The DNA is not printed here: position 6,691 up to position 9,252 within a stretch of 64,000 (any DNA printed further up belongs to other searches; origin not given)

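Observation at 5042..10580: AraC-controlled operon: PflA-like activase, short divergent glycyl radical enzyme and a coupled leaderless sulfatase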

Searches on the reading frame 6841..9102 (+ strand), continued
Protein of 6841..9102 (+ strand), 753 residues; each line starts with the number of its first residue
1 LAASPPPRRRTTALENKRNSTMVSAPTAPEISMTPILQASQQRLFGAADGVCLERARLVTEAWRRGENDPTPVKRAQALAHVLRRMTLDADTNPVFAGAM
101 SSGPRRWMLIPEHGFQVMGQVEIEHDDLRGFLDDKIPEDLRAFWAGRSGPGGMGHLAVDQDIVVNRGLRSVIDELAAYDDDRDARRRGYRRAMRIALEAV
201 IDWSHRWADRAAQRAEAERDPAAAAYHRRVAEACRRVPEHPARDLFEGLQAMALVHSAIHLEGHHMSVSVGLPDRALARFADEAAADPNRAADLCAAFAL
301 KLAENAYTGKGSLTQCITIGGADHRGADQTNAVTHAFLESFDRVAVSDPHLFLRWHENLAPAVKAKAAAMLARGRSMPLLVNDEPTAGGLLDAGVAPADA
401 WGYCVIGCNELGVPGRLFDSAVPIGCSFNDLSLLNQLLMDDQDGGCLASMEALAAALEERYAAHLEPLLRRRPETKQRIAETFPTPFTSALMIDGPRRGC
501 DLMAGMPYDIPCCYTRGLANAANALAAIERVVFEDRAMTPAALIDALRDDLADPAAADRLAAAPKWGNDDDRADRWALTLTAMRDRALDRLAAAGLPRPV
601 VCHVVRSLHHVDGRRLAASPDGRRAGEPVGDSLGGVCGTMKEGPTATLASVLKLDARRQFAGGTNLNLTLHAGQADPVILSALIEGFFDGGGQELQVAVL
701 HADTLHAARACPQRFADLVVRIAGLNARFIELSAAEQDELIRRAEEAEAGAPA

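Call 23: search_protein_families(library=pfam, proteins=[L072:3986-5131:+, L065:3773-4990:-, L028:89-1072:-, L051:13932-15026:+, L065:1656-2603:-, L065:13034-14992:+, L072:5082-6062:+, L070:13558-14244:+, L063:5072-5950:+, L037:10200-11681:+], max_evalue=0.001)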
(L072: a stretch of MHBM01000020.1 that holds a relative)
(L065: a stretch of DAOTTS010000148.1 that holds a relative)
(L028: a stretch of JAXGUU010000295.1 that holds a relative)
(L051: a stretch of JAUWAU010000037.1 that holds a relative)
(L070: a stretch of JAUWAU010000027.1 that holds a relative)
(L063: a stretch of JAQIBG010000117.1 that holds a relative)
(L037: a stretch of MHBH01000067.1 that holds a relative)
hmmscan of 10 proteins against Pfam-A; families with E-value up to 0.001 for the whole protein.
L072:3986-5131:+ (381 aa): 5 families
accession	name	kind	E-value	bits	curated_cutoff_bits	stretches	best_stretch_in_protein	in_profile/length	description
PF01408.29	GFO_IDH_MocA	-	1.9e-33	116.1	24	1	5-123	2-120/120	Oxidoreductase family, NAD-binding Rossmann fold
PF22725.1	GFO_IDH_MocA_C3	-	9.9e-26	90.6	27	1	131-279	1-121/124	GFO/IDH/MocA C-terminal domain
PF02894.22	GFO_IDH_MocA_C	-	2.9e-18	66.9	22.9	1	136-381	2-218/218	Oxidoreductase family, C-terminal alpha/beta domain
PF03447.22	NAD_binding_3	-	2.8e-09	38.1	24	1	10-118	1-112/116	Homoserine dehydrogenase, NAD binding domain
PF03435.24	Sacchrp_dh_NADP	-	0.00085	20.1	25.1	0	8-113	3-112/129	Saccharopine dehydrogenase NADP binding domain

L065:3773-4990:- (405 aa): 1 family
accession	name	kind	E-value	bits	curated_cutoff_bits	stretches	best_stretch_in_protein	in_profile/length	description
PF22244.2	GCE_fung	-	8.6e-34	117.8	27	1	209-355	76-230/231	Glucuronyl esterase, fungi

L028:89-1072:- (327 aa): 1 family
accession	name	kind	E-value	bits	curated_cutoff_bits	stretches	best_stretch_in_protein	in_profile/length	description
PF01557.24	FAA_hydrolase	-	0.0002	21.6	23.9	1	183-314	85-213/214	Fumarylacetoacetate (FAA) hydrolase C-terminal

L051:13932-15026:+ (364 aa): 1 family
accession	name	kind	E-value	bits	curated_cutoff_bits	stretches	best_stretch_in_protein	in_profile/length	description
PF01208.23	URO-D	-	5.5e-16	59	23.9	1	216-356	208-345/346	Uroporphyrinogen decarboxylase (URO-D)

L065:1656-2603:- (315 aa): 1 family
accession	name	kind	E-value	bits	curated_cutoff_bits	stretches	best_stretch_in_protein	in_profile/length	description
PF09754.15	PAC2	-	2.2e-27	96.7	25.8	1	25-255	5-212/215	PAC2 family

L065:13034-14992:+ (652 aa): 1 family
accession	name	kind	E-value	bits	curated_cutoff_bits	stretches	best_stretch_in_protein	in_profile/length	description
PF02065.24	Melibiase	-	3.4e-05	23.5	27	1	268-376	32-127/347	Melibiase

L072:5082-6062:+ (326 aa): 1 family
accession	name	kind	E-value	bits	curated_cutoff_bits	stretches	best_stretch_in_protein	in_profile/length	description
PF01261.30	AP_endonuc_2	-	3.7e-39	135.3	31.1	1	41-312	2-242/249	Xylose isomerase-like TIM barrel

L070:13558-14244:+ (228 aa): 1 family
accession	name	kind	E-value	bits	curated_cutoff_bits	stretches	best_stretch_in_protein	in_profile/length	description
PF01791.15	DeoC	-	7e-17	62.3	23.8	1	9-198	3-207/229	DeoC/LacD family aldolase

L063:5072-5950:+ (292 aa): 1 family
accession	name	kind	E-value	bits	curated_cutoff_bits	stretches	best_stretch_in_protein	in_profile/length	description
PF05721.19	PhyH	-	6.6e-33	115.2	22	1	29-238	3-212/213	Phytanoyl-CoA dioxygenase (PhyH)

L037:10200-11681:+ (493 aa): 3 families
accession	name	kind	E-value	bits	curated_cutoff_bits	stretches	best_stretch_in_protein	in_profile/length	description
PF00884.28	Sulfatase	-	5.2e-45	154.5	25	1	7-384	2-298/301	Sulfatase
PF16347.10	SGSH_C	-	2.6e-12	47.6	29.3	1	344-482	10-146/154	N-sulphoglucosamine sulphohydrolase, C-terminal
PF01663.27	Phosphodiest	-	2e-11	44.6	23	1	292-327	185-220/342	Type I phosphodiesterase / nucleotide pyrophosphatase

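Call 24: find_encoding_contigs(protein=P0002, flank=10000, max_places=2)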
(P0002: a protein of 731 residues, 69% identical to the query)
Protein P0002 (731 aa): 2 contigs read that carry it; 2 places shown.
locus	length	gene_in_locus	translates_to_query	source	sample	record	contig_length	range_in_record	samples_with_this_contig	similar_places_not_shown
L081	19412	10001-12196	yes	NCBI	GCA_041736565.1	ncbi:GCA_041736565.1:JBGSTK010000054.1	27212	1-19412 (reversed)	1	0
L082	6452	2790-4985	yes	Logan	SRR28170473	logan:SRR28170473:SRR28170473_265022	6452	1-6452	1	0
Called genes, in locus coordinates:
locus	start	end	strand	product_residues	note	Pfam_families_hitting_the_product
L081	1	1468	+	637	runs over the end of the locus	-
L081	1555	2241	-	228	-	-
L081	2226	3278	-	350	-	PF01408:GFO_IDH_MocA, PF22725:GFO_IDH_MocA_C3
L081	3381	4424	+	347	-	PF04166:PdxA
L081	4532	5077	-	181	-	-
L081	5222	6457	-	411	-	PF00764:Arginosuc_synth, PF20979:Arginosuc_syn_C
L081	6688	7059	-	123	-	-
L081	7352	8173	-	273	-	PF02311:AraC_binding, PF14525:AraC_binding_2 (weak), PF00165:HTH_AraC (weak), PF12833:HTH_18, PF00165:HTH_AraC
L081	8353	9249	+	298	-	PF07350:Gig2-like (faint), PF05721:PhyH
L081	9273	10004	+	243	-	PF13353:Fer4_12, PF04055:Radical_SAM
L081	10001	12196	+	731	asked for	PF02901:PFL-like, PF01228:Gly_radical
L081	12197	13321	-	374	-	PF13404:HTH_AsnC-type (faint), PF22451:NirdL-like_HTH, PF17805:AsnC_trans_reg2, PF22451:NirdL-like_HTH, PF17805:AsnC_trans_reg2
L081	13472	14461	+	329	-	PF03486:HI0933_like (faint), PF07992:Pyr_redox_2, PF13738:Pyr_redox_3, PF00070:Pyr_redox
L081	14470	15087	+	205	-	PF00702:Hydrolase, PF12710:HAD (weak), PF13419:HAD_2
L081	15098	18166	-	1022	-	PF00133:tRNA-synt_1, PF09334:tRNA-synt_1g, PF13603:tRNA-synt_1_2, PF08264:Anticodon_1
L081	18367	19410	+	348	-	?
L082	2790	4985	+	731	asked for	PF02901:PFL-like, PF01228:Gly_radical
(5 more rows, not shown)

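Call 25: find_encoding_contigs(protein=P0040, flank=10000, max_places=2)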
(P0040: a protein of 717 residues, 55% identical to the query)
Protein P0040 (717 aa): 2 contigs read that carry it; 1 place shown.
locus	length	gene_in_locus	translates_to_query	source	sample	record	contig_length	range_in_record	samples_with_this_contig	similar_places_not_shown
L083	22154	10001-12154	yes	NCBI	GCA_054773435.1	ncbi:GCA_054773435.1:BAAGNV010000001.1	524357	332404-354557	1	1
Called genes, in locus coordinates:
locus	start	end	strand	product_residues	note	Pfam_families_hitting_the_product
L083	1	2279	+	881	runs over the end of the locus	-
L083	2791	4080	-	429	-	PF02653:BPD_transp_2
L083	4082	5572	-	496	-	PF00005:ABC_tran, PF13304:AAA_21 (weak), PF00005:ABC_tran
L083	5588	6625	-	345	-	PF13407:Peripla_BP_4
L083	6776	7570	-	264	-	PF01784:DUF34_NIF3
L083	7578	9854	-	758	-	-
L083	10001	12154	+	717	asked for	PF02901:PFL-like, PF01228:Gly_radical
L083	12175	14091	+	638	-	PF00884:Sulfatase, PF01663:Phosphodiest (faint), PF16347:SGSH_C, PF13646:HEAT_2, PF02985:HEAT (faint), PF03130:HEAT_PBS (faint), PF13513:HEAT_EZ (faint), PF13646:HEAT_2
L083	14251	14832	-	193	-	-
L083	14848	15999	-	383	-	PF00884:Sulfatase, PF01663:Phosphodiest (faint), PF16347:SGSH_C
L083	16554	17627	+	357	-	PF01208:URO-D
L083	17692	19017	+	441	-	PF15892:BNR_4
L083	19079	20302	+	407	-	PF04616:Glyco_hydro_43 (weak), PF13088:BNR_2, PF02012:BNR (faint)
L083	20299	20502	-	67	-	-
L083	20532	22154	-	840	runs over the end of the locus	PF00144:Beta-lactamase, PF16586:DUF5060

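Call 26: find_encoding_contigs(protein=P0084, flank=10000, max_places=2)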
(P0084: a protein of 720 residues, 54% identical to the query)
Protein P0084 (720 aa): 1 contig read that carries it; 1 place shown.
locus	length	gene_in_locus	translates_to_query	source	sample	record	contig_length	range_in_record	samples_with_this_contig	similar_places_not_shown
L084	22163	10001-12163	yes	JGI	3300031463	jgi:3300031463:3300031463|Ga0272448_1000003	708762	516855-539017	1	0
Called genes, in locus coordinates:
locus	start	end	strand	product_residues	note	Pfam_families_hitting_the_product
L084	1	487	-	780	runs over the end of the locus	PF02065:Melibiase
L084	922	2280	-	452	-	PF13372:Alginate_exp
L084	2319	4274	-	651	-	PF16314:DUF4954, PF25084:LbH_EIF2B (faint), PF24894:Hexapep_GlmU (weak), PF25087:GMPPB_C (weak)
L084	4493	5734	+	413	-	PF25954:Beta-barrel_RND_2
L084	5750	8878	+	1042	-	PF00873:ACR_tran, PF03176:MMPL (weak)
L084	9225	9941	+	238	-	PF13353:Fer4_12, PF04055:Radical_SAM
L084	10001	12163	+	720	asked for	PF02901:PFL-like, PF01228:Gly_radical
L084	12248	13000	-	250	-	PF01493:GXGXG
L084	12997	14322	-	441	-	PF07992:Pyr_redox_2, PF13738:Pyr_redox_3 (faint), PF01266:DAO (faint), PF00070:Pyr_redox, PF18267:Rubredoxin_C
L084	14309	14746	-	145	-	PF12837:Fer4_6 (faint), PF12838:Fer4_7 (faint), PF13237:Fer4_10 (faint), PF13187:Fer4_9 (faint), PF13247:Fer4_11, PF00037:Fer4 (weak)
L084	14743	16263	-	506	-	PF13237:Fer4_10 (weak), PF14697:Fer4_21 (weak), PF12838:Fer4_7 (weak), PF13187:Fer4_9 (weak), PF00037:Fer4 (weak), PF01645:Glu_synthase, PF04898:Glu_syn_central, PF00478:IMPDH, +3 more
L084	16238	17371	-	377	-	PF00310:GATase_2, PF13522:GATase_6, PF13537:GATase_7 (faint)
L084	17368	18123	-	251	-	PF02540:NAD_synthase, PF03054:tRNA_Me_trans (faint)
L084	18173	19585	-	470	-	PF03951:Gln-synt_N, PF00120:Gln-synt_C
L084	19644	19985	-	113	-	PF00543:P-II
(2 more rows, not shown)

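Call 47: predict_structure(alignment_id=A1)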
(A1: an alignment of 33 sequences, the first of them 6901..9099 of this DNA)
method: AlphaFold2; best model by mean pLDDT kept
length: 733 residues; sequences in the alignment: 33
mean_pLDDT: 92.0   pTM: 0.93
mean pLDDT of the five models: 92.0, 89.8, 89.5, 88.6, 88.0
residues with pLDDT >= 90: 566; 70-90: 142; 50-70: 18; < 50: 7
segments of 3 or more residues with pLDDT < 50: 1-7
pLDDT, mean of each block of 10 residues (from residue 1): 48 90 91 95 96 97 96 93 89 87 83 93 92 90 98 95 95 99 98 97 96 99 99 97 91 98 98 97 87 87 97 98 89 97 96 91 98 98 94 96 89 93 75 95 96 94 96 96 94 93 97 95 94 94 91 96 97 96 75 85 89 80 88 96 93 91 96 94 94 90 83 87 87 61
secondary structure, 60 per line:
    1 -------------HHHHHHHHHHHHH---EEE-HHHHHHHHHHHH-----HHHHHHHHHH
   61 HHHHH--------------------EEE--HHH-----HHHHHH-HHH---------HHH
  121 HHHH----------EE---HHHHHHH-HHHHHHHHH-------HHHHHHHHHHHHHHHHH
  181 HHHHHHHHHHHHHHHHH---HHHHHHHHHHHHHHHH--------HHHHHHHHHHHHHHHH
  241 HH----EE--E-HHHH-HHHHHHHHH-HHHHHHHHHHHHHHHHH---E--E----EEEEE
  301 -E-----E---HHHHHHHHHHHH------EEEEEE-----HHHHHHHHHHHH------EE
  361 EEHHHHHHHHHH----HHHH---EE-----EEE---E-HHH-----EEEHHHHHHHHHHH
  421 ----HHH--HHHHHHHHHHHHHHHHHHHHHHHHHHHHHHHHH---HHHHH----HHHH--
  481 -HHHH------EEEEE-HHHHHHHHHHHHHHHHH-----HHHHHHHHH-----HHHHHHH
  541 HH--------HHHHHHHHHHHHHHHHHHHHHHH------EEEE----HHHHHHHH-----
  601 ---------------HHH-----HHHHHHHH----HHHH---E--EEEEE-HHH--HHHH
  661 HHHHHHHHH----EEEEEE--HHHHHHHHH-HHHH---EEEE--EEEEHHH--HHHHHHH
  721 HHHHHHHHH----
elements in order (helices of 4 or more, strands of 3 or more residues): H14-26 E30-32 H34-45 H51-65 E86-88 H99-104 H118-124 H140-146 H148-156 H164-197 H201-216 H225-242 H253-256 H258-266 H268-284 E296-300 H312-323 E330-335 H341-352 E359-362 H363-372 H377-380 E391-393 E407-409 H410-420 H430-462 H466-470 H475-478 H482-485 E492-496 H498-514 H520-528 H534-542 H551-573 E580-583 H588-595 H624-631 H636-639 E646-650 H657-669 E674-679 H682-690 H692-695 E699-702 E705-708 H714-729

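Call 54: search_protein_families(library=pfam, alignment_id=A2, max_evalue=0.00001)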
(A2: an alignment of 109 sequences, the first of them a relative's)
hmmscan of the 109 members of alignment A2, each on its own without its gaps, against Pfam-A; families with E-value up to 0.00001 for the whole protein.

A. member 1, L004:2553-3260:- (235 aa): 0 families

B. families by the number of members that match (of 109 scanned): 128 families (the first 25 are shown)
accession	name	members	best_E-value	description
PF00884.28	Sulfatase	11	1.1e-58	Sulfatase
PF16347.10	SGSH_C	9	1.4e-20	N-sulphoglucosamine sulphohydrolase, C-terminal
PF04055.27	Radical_SAM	7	3.4e-18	Radical SAM superfamily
PF13353.11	Fer4_12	6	2e-17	4Fe-4S single cluster domain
PF01208.23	URO-D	5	1.9e-22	Uroporphyrinogen decarboxylase (URO-D)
PF01663.27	Phosphodiest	4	8.3e-12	Type I phosphodiesterase / nucleotide pyrophosphatase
PF22244.2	GCE_fung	3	3.1e-35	Glucuronyl esterase, fungi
PF13646.12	HEAT_2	2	6.1e-89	HEAT repeats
PF00719.24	Pyrophosphatase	2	4.3e-56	Inorganic pyrophosphatase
PF02985.28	HEAT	2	1.4e-45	HEAT repeat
PF16227.11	DUF4886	2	7.9e-42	Domain of unknown function (DUF4886)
PF01436.27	NHL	2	1.4e-29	NHL repeat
PF02518.31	HATPase_c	2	2e-27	Histidine kinase-, DNA gyrase B-, and HSP90-like ATPase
PF13513.12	HEAT_EZ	2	2.2e-27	HEAT-like repeat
PF03130.22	HEAT_PBS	2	3.1e-25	PBS lyase HEAT-like repeat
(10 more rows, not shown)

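Call 55: fold_search(model_id=the predicted structure, library=pdb)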
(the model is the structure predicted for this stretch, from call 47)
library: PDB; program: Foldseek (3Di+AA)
matches with E <= 10: 204; with E <= 0.001: 77
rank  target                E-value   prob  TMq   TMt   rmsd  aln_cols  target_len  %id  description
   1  1r8w_A                1.5e-38  1.00  0.86  0.81   3.8       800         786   24  Native structure of the B12-independent glycerol dehydratase from clostridium butyricum (released 2004-06-01)
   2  5fay_A                3.9e-38  1.00  0.86  0.79   3.7       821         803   23  Y208F mutant of choline TMA-lyase (released 2016-09-28)
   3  9rco_A                4.9e-38  1.00  0.86  0.80   4.0       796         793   26  1,2-propanediol dehydratase with 0.1 % glycerol additive (released 2025-06-11)
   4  9ht9_A                6.1e-38  1.00  0.84  0.78   4.1       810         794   23  CutC in complex with inhibitor1 (released 2026-01-14)
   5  9rcq_A                7.0e-38  1.00  0.87  0.79   3.6       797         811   26  1,2-propanediol dehydratase with no ligand additives (released 2025-06-11)
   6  5fau_B                8.0e-38  1.00  0.84  0.78   4.1       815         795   23  wild-type choline TMA lyase in complex with choline (released 2016-09-28)
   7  9f3x_C                9.2e-38  1.00  0.86  0.80   4.1       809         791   22  CutC choline lyase in complex with cyclopropylcholine (released 2024-05-08)
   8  9rcp_B                9.6e-38  1.00  0.86  0.80   3.9       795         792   25  1,2-propanediol dehydratase with 0.1 % 1,3-propanediol additive (released 2025-06-11)
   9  6vue_A                1.1e-37  1.00  0.85  0.78   4.0       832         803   23  wild-type choline TMA lyase in complex with 1-methyl-1,2,3,6-tetrahydropyridin-3-ol (released 2020-11-04)
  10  5faw_A                1.2e-37  1.00  0.85  0.78   3.9       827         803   23  T502A mutant of choline TMA-lyase (released 2016-09-28)
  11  5kdp_A                1.3e-37  1.00  0.85  0.78   4.0       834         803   23  E491A mutant of choline TMA-lyase (released 2016-09-28)
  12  5fau_A                1.8e-37  1.00  0.84  0.78   3.8       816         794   23  wild-type choline TMA lyase in complex with choline (released 2016-09-28)
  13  5i2g_B                1.9e-37  1.00  0.86  0.79   4.0       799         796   24  1,2-propanediol Dehydration in Roseburia inulinivorans; Structural Basis for Substrate and Enantiomer Selectivity (released 2016-06-01)
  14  5i2g_A                2.5e-37  1.00  0.87  0.80   4.1       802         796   25  1,2-propanediol Dehydration in Roseburia inulinivorans; Structural Basis for Substrate and Enantiomer Selectivity (released 2016-06-01)
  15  8yjo_A                2.5e-37  1.00  0.85  0.82   3.9       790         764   24  Structure of E. coli glycyl radical enzyme PflD with bound malonate (released 2024-10-02)
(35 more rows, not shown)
